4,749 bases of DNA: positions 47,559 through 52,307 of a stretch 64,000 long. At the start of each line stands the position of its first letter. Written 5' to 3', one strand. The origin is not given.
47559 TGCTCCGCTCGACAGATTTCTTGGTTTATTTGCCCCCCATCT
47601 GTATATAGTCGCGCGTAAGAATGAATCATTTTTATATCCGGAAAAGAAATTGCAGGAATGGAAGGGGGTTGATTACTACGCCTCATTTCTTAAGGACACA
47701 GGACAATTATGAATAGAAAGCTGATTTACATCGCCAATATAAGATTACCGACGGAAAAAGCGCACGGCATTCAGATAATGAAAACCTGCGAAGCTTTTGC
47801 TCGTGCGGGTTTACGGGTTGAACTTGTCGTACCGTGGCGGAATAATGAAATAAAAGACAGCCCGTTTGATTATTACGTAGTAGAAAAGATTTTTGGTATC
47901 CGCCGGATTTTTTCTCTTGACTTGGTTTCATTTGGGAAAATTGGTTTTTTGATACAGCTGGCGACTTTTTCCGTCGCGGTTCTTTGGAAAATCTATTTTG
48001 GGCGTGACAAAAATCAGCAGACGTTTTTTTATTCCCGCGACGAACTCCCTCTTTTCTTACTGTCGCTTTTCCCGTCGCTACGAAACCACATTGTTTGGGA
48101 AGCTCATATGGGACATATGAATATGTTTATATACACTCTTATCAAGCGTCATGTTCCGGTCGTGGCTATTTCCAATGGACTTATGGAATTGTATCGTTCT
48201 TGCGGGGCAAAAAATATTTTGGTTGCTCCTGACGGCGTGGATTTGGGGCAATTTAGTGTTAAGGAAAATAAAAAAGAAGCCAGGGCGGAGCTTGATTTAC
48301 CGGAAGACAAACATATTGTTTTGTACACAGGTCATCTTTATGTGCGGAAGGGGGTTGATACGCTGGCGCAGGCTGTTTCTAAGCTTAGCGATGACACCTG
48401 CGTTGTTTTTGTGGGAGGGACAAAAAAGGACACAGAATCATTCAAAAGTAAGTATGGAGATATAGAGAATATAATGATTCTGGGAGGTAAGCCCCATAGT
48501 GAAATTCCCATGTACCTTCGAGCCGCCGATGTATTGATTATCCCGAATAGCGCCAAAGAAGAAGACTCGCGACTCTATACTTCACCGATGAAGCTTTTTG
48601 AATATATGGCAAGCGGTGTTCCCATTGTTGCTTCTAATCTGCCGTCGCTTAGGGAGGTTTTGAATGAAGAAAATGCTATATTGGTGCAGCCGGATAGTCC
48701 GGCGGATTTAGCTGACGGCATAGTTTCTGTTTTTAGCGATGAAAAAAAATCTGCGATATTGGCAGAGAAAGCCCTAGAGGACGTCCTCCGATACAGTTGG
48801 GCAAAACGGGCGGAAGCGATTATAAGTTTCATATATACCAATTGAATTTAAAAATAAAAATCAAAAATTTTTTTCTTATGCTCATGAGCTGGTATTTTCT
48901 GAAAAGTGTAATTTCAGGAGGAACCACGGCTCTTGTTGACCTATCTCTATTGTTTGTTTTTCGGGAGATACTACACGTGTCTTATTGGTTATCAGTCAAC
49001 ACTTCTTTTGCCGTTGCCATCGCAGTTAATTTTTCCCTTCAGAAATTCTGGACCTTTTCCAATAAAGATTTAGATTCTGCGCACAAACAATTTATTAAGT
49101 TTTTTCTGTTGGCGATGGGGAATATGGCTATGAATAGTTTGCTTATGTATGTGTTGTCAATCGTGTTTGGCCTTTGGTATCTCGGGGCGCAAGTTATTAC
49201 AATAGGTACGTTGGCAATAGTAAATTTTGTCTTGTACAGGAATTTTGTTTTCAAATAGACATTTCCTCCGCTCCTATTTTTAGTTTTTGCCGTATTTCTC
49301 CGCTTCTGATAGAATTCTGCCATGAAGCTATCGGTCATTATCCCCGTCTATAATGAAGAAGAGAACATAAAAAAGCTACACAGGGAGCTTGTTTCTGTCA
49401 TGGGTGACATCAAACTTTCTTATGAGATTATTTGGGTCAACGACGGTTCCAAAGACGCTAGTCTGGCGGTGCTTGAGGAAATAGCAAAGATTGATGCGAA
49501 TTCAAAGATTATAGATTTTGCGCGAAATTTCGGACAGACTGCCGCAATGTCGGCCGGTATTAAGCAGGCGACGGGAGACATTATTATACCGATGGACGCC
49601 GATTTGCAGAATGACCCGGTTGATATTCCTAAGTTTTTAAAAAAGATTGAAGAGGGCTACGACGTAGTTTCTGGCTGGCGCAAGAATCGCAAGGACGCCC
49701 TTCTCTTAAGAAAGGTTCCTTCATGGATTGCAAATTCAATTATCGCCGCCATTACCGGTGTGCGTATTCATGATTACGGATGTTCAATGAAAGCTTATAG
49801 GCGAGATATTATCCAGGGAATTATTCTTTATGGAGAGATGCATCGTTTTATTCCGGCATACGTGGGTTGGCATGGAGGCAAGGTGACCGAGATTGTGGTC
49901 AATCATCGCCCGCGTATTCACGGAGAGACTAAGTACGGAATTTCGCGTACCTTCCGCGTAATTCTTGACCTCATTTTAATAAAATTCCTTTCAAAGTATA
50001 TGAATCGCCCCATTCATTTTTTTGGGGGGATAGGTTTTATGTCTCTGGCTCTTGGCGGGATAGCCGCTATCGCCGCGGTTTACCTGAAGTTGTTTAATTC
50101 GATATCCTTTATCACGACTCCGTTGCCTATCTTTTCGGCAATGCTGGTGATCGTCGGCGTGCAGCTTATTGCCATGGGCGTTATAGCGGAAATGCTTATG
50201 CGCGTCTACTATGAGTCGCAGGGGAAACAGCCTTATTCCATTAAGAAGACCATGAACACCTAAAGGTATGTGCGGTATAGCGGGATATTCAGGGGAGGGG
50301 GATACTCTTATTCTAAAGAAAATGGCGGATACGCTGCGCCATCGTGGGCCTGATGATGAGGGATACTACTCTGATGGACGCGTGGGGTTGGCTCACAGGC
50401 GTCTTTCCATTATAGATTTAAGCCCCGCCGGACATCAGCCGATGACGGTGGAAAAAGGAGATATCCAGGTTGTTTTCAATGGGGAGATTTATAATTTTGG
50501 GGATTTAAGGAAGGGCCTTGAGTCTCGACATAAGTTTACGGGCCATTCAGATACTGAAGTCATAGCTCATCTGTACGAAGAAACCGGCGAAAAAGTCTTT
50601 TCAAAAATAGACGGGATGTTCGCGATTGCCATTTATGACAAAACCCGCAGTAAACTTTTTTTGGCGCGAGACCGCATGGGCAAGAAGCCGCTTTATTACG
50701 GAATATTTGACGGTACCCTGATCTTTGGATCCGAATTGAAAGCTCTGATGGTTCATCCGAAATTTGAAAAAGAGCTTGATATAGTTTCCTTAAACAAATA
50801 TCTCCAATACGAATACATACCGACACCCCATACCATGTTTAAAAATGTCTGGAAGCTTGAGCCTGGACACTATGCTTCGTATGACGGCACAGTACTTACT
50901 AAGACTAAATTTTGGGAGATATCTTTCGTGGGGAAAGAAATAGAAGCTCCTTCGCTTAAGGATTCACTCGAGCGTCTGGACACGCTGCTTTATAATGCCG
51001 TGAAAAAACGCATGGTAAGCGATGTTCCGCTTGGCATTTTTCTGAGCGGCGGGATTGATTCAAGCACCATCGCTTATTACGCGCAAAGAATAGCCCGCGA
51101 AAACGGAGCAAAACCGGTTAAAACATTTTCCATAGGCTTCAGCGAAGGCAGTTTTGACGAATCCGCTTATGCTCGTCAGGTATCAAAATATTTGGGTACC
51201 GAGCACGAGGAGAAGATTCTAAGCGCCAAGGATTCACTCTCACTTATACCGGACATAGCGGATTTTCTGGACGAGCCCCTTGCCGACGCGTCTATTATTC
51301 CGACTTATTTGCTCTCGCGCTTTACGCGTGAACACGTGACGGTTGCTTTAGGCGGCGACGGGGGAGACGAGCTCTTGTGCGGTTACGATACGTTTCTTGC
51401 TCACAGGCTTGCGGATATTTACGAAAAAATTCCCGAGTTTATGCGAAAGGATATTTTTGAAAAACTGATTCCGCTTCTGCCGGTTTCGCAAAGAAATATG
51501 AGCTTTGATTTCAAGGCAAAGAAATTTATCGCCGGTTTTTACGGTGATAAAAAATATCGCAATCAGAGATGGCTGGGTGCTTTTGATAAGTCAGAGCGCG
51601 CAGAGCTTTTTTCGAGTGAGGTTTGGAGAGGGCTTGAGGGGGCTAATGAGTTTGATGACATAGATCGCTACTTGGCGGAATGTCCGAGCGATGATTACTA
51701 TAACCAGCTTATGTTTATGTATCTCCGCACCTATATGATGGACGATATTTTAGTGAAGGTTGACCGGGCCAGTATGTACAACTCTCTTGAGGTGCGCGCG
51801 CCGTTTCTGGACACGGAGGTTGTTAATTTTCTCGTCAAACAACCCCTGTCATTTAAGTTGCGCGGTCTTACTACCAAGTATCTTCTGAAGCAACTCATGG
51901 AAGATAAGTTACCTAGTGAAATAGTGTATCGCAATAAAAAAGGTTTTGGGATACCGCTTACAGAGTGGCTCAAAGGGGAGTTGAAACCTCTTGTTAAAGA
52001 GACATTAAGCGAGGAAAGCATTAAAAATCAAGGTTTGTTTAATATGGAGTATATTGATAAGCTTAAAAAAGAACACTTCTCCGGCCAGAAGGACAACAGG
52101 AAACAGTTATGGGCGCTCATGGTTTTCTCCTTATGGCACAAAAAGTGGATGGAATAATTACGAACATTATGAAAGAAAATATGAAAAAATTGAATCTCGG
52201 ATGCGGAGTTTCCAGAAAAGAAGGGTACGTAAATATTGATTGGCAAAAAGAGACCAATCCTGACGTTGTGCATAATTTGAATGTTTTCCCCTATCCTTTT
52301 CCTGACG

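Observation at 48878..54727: Three-component Gtr-like glycosylation module (GtrA flippase-like, GtrB/ArnC-like GT2, large GT-C candidate) with an embedded AsnB amidotransferase and methyltransferase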

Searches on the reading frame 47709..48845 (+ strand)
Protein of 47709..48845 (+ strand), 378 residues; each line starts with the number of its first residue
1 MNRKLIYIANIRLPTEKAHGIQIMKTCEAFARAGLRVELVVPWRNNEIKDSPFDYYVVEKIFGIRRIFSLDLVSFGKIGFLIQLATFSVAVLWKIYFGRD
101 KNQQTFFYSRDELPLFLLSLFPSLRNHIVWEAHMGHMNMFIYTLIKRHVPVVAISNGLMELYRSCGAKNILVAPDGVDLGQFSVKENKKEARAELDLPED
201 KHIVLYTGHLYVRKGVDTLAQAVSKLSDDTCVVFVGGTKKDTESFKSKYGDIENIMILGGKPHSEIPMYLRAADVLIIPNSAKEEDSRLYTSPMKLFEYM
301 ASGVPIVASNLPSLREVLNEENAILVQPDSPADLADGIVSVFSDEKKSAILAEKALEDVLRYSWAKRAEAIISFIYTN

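Call 3: search_protein_families(library=pfam, proteins=[window:47709-48845:+], max_evalue=0.01)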
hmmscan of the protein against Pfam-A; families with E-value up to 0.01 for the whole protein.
window:47709-48845:+ (378 aa): 3 families
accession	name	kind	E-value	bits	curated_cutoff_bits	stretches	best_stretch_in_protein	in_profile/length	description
PF00534.26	Glycos_transf_1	-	5.6e-26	91.5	26.4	1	188-355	2-169/172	Glycosyl transferases group 1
PF13692.12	Glyco_trans_1_4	-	9.4e-25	88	27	1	202-344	2-142/142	Glycosyl transferases group 1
PF13524.12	Glyco_trans_1_2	-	2.8e-10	40.8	25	1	249-372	24-143/144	Glycosyl transferase-like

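Call 57: search_protein_families(library=ncbifam, proteins=[window:47709-48845:+], max_evalue=0.00001)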
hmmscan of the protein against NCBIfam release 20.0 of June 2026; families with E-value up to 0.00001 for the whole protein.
window:47709-48845:+ (378 aa): 20 families
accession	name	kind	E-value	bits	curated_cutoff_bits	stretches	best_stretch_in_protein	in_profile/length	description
NF047684.1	TeichurnBiosyTuaC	equivalog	3.1e-29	102.1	550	1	139-369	157-380/391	teichuronic acid biosynthesis protein TuaC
NF053787.1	GlcN_PG_synth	equivalog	1.1e-23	83.7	480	1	121-371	117-352/361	N-acetylglucosaminyl phosphatidylglycerol synthase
NF007640.0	PRK10307.1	subfamily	8.2e-22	77.7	276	1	140-356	164-384/411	WcaI family glycosyltransferase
TIGR04063.1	stp3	hypoth_equivalog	7.2e-21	74.5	442.05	1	145-360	155-376/397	TIGR04063 family PEP-CTERM/XrtA system glycosyltransferase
TIGR03449.1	mycothiol_MshA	equivalog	7.6e-18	64.6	462.5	1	157-373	178-398/406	D-inositol-3-phosphate glycosyltransferase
TIGR04047.1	MSMEG_0565_glyc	hypoth_equivalog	6.7e-17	61.6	259.85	1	168-373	159-369/373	MSMEG_0565 family glycosyltransferase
NF012028.0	PRK15484.1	subfamily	2.1e-16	60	618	1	137-369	129-369/380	lipopolysaccharide N-acetylglucosaminyltransferase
NF047676.1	TeichurnBiosyTuaH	equivalog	1.3e-13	50.7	550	1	167-333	182-343/384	teichuronic acid biosynthesis protein TuaH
NF038298.1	EPS_HpsO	equivalog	2.7e-13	49.5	575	1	161-361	160-369/388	hormogonium polysaccharide biosynthesis glycosyltransferase HpsO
NF041876.1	EPS_EpsE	equivalog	8.3e-13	48.3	400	1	167-362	185-380/389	exopolysaccharide biosynthesis GT4 family glycosyltransferase EpsE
TIGR04007.1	wcaI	equivalog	3.4e-11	42.4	800.45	1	151-355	177-388/407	colanic acid biosynthesis glycosyltransferase WcaI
TIGR02149.1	glgA_Coryne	subfamily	8.9e-11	41.5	302.4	1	153-366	150-378/391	glycogen synthase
TIGR03999.1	thiol_BshA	equivalog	6.6e-10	38.4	273.7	1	150-362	147-357/375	N-acetyl-alpha-D-glucosaminyl L-malate synthase BshA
TIGR03088.1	stp2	hypoth_equivalog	3e-09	36.4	409.05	1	166-357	158-351/374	TIGR03088 family PEP-CTERM/XrtA system glycosyltransferase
TIGR04157.1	glyco_rSAM_CFB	subfamily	1.2e-08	34.4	400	1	158-326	184-347/406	TIGR04157 family glycosyltransferase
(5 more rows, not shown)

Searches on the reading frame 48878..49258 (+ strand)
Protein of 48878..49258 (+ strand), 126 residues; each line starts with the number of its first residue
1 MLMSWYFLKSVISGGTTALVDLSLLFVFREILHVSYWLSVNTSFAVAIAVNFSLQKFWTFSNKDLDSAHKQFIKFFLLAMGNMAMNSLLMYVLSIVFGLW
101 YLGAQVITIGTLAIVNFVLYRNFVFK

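Call 3: search_protein_families(library=pfam, proteins=[window:48878-49258:+], max_evalue=0.01)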
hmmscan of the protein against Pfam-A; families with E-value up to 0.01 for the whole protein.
window:48878-49258:+ (126 aa): 1 family
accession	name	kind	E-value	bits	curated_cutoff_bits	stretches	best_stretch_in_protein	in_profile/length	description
PF04138.20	GtrA_DPMS_TM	-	3.4e-22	79.3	26.1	1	11-125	3-117/117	GtrA/DPMS, transmembrane domain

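Call 6: search_protein_families(library=ncbifam, proteins=[window:48878-49258:+], max_evalue=0.01)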
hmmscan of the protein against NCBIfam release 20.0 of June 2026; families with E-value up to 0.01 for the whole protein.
window:48878-49258:+ (126 aa): 0 families

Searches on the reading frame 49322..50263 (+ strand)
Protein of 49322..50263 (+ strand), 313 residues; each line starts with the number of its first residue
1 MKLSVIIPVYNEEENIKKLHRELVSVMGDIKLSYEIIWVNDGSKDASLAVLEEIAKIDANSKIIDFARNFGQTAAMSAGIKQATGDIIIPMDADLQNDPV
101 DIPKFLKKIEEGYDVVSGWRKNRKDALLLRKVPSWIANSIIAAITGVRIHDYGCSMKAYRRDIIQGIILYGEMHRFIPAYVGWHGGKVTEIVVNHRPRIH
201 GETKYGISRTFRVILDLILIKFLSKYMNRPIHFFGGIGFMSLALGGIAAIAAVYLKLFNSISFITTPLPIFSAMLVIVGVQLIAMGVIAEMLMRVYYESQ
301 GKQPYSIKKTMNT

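Call 3: search_protein_families(library=pfam, proteins=[window:49322-50263:+], max_evalue=0.01)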
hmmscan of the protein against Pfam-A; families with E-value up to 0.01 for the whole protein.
window:49322-50263:+ (313 aa): 3 families
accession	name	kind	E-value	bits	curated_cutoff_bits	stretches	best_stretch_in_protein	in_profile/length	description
PF00535.33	Glycos_transf_2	-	6.6e-35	120.9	23.3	1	4-165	1-165/168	Glycosyl transferase family 2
PF10111.15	Glyco_tranf_2_2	-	4.8e-07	30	27.3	1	4-107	1-104/276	Glycosyltransferase like family 2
PF13641.12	Glyco_tranf_2_3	-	0.00046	20.7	27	1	3-99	3-101/230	Glycosyltransferase like family 2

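Call 6: search_protein_families(library=ncbifam, proteins=[window:49322-50263:+], max_evalue=0.01)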
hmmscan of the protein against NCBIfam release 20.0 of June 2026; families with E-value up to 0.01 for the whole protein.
window:49322-50263:+ (313 aa): 22 families
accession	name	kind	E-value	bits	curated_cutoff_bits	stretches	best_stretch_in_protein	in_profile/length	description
NF007986.1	PRK10714.1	equivalog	6.4e-64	216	529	1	2-311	7-312/316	undecaprenyl-phosphate 4-deoxy-4-formamido-L-arabinose transferase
NF047588.1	GlcsyltransPgfSStrep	equivalog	9.5e-55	186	500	1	1-310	1-305/308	glycosyltransferase PgfS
TIGR04182.1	glyco_TIGR04182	equivalog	1.9e-20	73.4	325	1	3-298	2-288/293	S-layer glycoprotein N-glycosyltransferase AglJ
TIGR03937.1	PgaC_IcaA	equivalog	4.2e-16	58.9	422.3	1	2-132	46-175/407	poly-beta-1,6-N-acetyl-D-glucosamine synthase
NF041391.1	DPhHxTase_Halo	equivalog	4.3e-15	55.3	375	1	9-167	3-153/213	dolichyl-phosphate hexose transferase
NF007482.0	PRK10073.1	equivalog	2.2e-12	46.6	423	1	2-99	7-100/334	glycosyltransferase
TIGR04283.1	glyco_like_mftF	equivalog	4.9e-12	45.9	182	1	3-97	1-85/221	TIGR04283 family arsenosugar biosynthesis glycosyltransferase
NF041875.1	EPS_EpsD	equivalog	1.8e-11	44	370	1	3-116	1-111/325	exopolysaccharide biosynthesis glycosyltransferase EpsD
NF010496.0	PRK13915.1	equivalog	5.1e-09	35.6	262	1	2-98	32-130/307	glucosyl-3-phosphoglycerate synthase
NF058614.1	PPMAGASynPpgS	equivalog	2e-08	33.9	370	1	5-126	4-119/226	polyprenyl-phospho-N-acetylgalactosaminyl synthase PpgS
TIGR04242.1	nodulat_NodC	equivalog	2.2e-08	33.5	550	1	3-111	50-158/395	chitooligosaccharide synthase NodC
NF047683.1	TeichurnBiosyTuaG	equivalog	7.3e-08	32.3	400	1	3-104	8-106/252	teichuronic acid biosynthesis protein TuaG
TIGR03965.1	mycofact_glyco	equivalog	1.4e-07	30.8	280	1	3-98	76-168/467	mycofactocin biosynthesis glycosyltransferase MftF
NF038302.1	EPS_HpsE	equivalog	1.7e-07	30.6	300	1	1-95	1-97/307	hormogonium polysaccharide biosynthesis glycosyltransferase HpsE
TIGR03111.1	glyc2_xrt_Gpos1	hypoth_equivalog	1.9e-07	30.2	363.95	1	3-115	51-162/439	TIGR03111 family XrtG-associated glycosyltransferase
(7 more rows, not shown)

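Call 33: search_solved_structures(query=window:49322-50263:+, max_evalue=0.00001)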
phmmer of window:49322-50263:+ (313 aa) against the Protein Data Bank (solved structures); distinct sequences matched with E-value up to 0.00001: 9.
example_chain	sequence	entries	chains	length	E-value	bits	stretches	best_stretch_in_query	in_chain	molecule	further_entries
9hwj_A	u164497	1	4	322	5.4e-54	186.7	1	2-309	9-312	Undecaprenyl-phosphate 4-deoxy-4-formamido-L-arabinose transferase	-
9bhc_C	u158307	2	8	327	2.2e-53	184.7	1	2-309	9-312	Undecaprenyl-phosphate 4-deoxy-4-formamido-L-arabinose transferase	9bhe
8vxh_A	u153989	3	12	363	3.1e-53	184.2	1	2-309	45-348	Undecaprenyl-phosphate 4-deoxy-4-formamido-L-arabinose transferase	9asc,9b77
5eke_A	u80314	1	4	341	1.1e-45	159.4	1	2-307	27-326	Uncharacterized glycosyltransferase sll0501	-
5ekp_C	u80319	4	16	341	1.5e-45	159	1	2-307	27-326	Uncharacterized glycosyltransferase sll0501 | Glycosyltransferase sll0501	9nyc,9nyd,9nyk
9nye_A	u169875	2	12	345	1.6e-45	158.9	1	2-307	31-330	Glycosyltransferase sll0501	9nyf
5mlz_A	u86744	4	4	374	1.1e-18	70.8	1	1-217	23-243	Dolichol monophosphate mannose synthase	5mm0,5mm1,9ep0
5hea_A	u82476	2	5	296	6.2e-11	45.3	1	3-94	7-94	Putative glycosyltransferase (GalT1)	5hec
6p61_A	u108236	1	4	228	1.7e-08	37.3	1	3-106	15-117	Glycosyltransferase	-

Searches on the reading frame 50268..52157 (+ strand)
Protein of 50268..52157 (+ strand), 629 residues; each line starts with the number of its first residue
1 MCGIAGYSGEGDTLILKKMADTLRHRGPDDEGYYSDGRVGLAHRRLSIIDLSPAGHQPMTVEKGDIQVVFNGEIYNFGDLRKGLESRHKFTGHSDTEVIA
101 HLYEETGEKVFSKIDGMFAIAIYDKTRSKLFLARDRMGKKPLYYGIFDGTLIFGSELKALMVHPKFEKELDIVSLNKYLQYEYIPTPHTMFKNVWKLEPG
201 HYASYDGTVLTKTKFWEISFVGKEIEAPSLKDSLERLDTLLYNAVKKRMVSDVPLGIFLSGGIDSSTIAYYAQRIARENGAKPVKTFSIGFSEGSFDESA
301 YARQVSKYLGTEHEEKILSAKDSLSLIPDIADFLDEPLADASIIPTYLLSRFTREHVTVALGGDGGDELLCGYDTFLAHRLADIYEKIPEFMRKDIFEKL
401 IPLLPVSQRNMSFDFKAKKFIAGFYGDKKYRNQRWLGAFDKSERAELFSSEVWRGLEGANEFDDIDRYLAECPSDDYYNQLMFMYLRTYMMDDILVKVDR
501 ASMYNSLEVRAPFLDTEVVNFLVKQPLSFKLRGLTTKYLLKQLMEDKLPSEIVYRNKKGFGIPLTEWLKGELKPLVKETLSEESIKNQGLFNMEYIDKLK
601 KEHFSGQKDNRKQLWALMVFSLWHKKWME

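Call 3: search_protein_families(library=pfam, proteins=[window:50268-52157:+], max_evalue=0.01)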
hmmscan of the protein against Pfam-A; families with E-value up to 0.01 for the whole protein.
window:50268-52157:+ (629 aa): 5 families
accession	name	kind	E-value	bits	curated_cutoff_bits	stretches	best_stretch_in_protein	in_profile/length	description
PF00733.27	Asn_synthase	-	1.3e-100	337.9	21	1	237-625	2-354/354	Asparagine synthase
PF13522.11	GATase_6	-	8.5e-45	152.4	27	1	28-156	1-130/130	Glutamine amidotransferase domain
PF13537.11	GATase_7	-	3.1e-44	150.4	25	1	43-161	1-122/123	Glutamine amidotransferase domain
PF12481.13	DUF3700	-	2e-07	31.2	27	1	64-157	75-173/228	Aluminium induced protein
PF02540.23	NAD_synthase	-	0.00094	18.8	21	1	235-314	3-77/242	NAD synthase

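Call 6: search_protein_families(library=ncbifam, proteins=[window:50268-52157:+], max_evalue=0.01)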
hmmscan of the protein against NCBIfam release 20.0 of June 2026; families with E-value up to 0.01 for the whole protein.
window:50268-52157:+ (629 aa): 10 families
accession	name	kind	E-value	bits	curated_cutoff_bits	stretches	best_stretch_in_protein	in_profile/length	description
TIGR03108.1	eps_aminotran_1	hypoth_equivalog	7.9e-181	602.9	816.9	1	1-622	1-623/628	XrtA/PEP-CTERM system amidotransferase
TIGR01536.1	asn_synth_AEB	equivalog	5.7e-150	500.7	267.1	1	2-560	1-517/517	asparagine synthase (glutamine-hydrolyzing)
TIGR03104.1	trio_amidotrans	equivalog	1.2e-114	383.7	570.1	2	1-376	1-383/589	N-acetylglutaminylglutamine amidotransferase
NF006949.0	PRK09431.1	equivalog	7.7e-97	325.1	499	3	1-163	1-168/554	asparagine synthase B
NF033535.1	lass_lactam_cya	exception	4.2e-71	240.4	525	2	15-372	19-378/668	lasso peptide isopeptide bond-forming cyclase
NF033561.1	macrolact_Ik_Al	subfamily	3.4e-21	75.5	300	2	107-379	72-340/561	albusnodin/ikarugamycin family macrolactam cyclase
NF001484.0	PRK00331.1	subfamily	1.1e-13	50.4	381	1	36-163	64-201/601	isomerizing glutamine--fructose-6-phosphate transaminase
TIGR01135.1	glmS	equivalog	2.2e-12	46.3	418.05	1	36-164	63-201/607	glutamine--fructose-6-phosphate transaminase (isomerizing)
TIGR01134.1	purF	equivalog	5.2e-11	42.6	350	1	37-169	64-208/432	amidophosphoribosyltransferase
TIGR00552.1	nadE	equivalog_domain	0.001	18.4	63.65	1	232-278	4-48/251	NAD(+) synthase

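Call 34: search_solved_structures(query=window:50268-52157:+, max_evalue=0.00001)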
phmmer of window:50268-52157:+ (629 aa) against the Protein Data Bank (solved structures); distinct sequences matched with E-value up to 0.00001: 7.
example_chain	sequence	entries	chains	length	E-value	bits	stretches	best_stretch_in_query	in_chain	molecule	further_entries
7ylz_A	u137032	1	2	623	4.2e-62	213.8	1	1-373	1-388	hydroxyamidotransferase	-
1ct9_A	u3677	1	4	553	3.8e-46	161.1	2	19-164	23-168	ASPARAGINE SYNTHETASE B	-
6gq3_A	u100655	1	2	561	1.7e-42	149.1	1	1-376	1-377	Asparagine synthetase [glutamine-hydrolyzing]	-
8sue_A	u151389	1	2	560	8.9e-42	146.7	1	2-376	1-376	Asparagine synthetase [glutamine-hydrolyzing]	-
9b6c_A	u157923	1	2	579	5.2e-41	144.2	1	2-376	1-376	Asparagine synthetase [glutamine-hydrolyzing]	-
1jgt_A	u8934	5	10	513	3.1e-13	52.4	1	67-382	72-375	BETA-LACTAM SYNTHETASE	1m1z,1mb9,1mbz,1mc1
1q15_A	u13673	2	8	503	7.3e-06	28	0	90-329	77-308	CarA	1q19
